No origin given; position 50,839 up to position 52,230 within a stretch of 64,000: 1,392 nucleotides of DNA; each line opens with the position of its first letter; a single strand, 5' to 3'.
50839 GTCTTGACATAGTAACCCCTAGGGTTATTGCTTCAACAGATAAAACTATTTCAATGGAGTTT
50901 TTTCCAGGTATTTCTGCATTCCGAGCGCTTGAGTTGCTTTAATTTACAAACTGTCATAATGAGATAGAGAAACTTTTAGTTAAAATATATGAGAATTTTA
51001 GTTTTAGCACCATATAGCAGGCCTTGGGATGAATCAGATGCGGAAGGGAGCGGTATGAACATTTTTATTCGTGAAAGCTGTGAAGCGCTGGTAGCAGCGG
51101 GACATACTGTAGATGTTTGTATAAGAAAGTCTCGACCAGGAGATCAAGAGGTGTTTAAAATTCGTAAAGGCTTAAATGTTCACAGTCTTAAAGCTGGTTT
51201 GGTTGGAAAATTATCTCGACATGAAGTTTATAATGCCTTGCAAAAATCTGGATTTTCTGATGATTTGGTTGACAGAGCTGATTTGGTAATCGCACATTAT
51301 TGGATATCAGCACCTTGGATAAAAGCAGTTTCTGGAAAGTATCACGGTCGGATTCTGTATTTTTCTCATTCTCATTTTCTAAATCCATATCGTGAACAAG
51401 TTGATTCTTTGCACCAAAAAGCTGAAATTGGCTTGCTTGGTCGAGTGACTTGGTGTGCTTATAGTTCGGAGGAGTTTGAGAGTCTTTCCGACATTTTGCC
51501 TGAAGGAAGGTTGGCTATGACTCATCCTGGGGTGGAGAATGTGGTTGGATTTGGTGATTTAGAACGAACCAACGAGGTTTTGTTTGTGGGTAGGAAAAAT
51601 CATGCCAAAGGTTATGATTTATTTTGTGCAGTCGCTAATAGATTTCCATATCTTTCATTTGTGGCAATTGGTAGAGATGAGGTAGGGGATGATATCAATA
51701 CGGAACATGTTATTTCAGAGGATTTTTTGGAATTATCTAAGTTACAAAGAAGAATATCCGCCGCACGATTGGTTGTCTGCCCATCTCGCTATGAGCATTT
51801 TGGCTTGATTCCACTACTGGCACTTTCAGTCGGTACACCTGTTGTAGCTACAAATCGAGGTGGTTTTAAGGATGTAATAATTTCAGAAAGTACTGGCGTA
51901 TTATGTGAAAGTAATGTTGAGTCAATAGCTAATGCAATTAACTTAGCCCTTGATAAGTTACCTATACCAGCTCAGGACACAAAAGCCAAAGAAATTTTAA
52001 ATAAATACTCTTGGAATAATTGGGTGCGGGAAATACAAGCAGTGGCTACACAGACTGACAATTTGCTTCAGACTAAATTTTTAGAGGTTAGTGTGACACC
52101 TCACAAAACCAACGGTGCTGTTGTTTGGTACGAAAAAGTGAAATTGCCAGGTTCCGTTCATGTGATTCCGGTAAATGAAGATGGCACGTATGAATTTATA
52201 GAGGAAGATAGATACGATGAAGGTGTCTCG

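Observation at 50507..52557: GT4 glycosyltransferase fused to a NUDIX hydrolase, behind a 480-bp AT-rich spacer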

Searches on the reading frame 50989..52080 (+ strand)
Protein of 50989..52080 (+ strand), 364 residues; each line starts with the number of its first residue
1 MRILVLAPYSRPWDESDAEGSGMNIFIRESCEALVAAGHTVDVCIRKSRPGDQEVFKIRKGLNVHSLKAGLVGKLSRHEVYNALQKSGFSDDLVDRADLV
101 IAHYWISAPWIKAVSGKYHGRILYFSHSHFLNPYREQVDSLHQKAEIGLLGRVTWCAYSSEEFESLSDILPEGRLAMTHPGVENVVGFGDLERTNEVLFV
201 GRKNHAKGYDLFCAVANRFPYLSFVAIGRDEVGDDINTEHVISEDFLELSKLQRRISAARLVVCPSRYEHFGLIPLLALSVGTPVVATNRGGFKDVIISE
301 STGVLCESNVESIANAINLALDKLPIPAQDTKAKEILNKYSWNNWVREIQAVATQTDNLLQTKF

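Call 12: search_solved_structures(query=window:50989-52080:+, max_evalue=0.001, show_alignments=1)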
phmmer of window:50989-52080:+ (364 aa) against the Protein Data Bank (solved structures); distinct sequences matched with E-value up to 0.001: 45.
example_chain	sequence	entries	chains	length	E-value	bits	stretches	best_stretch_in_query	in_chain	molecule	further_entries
6kih_A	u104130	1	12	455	1e-17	67.7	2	253-320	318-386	Tll1590 protein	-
3c4q_A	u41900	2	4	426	1.5e-14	57.3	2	1-142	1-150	Predicted glycosyltransferases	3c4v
3c48_A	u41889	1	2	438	1.7e-14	57.2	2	1-142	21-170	Predicted glycosyltransferases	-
2f9f_A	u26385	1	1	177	2.5e-10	43.5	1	257-318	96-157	first mannosyl transferase (wbaZ-1)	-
6tvp_A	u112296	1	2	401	1.2e-07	34.6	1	244-310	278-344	Alpha-maltose-1-phosphate synthase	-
9m88_C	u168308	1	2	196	4e-06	29.6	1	246-322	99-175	Glycogen synthase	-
2bfw_A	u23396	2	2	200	4.2e-06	29.5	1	246-322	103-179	GLGA GLYCOGEN SYNTHASE | PGS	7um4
6ldq_D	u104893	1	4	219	5e-06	29.3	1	17-128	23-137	Tll1590 protein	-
3fro_A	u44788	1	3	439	6.1e-06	29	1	249-343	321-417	GlgA glycogen synthase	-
2bis_A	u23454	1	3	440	6.1e-06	29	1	249-343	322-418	GLGA GLYCOGEN SYNTHASE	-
3l01_A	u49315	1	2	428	7.6e-06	28.7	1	248-323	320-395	GlgA glycogen synthase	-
9v0l_A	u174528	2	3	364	1.8e-05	27.5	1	230-341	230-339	tetrahydrobiopterin glucosyltransferases | tetrahydrobiopterin glucosyltransferase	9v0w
6w25_A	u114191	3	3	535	2e-05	27.3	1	250-322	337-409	Melanocortin receptor 4,GlgA glycogen synthase,Melanocortin receptor 4 | Melanocortin receptor 4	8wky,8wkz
7w41_A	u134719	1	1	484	2.1e-05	27.2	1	250-322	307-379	Gastrin-releasing peptide receptor,GlgA glycogen synthase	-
6kqi_A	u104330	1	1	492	2.4e-05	27.1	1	250-322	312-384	Cannabinoid receptor 1,GlgA glycogen synthase,Cannabinoid receptor 1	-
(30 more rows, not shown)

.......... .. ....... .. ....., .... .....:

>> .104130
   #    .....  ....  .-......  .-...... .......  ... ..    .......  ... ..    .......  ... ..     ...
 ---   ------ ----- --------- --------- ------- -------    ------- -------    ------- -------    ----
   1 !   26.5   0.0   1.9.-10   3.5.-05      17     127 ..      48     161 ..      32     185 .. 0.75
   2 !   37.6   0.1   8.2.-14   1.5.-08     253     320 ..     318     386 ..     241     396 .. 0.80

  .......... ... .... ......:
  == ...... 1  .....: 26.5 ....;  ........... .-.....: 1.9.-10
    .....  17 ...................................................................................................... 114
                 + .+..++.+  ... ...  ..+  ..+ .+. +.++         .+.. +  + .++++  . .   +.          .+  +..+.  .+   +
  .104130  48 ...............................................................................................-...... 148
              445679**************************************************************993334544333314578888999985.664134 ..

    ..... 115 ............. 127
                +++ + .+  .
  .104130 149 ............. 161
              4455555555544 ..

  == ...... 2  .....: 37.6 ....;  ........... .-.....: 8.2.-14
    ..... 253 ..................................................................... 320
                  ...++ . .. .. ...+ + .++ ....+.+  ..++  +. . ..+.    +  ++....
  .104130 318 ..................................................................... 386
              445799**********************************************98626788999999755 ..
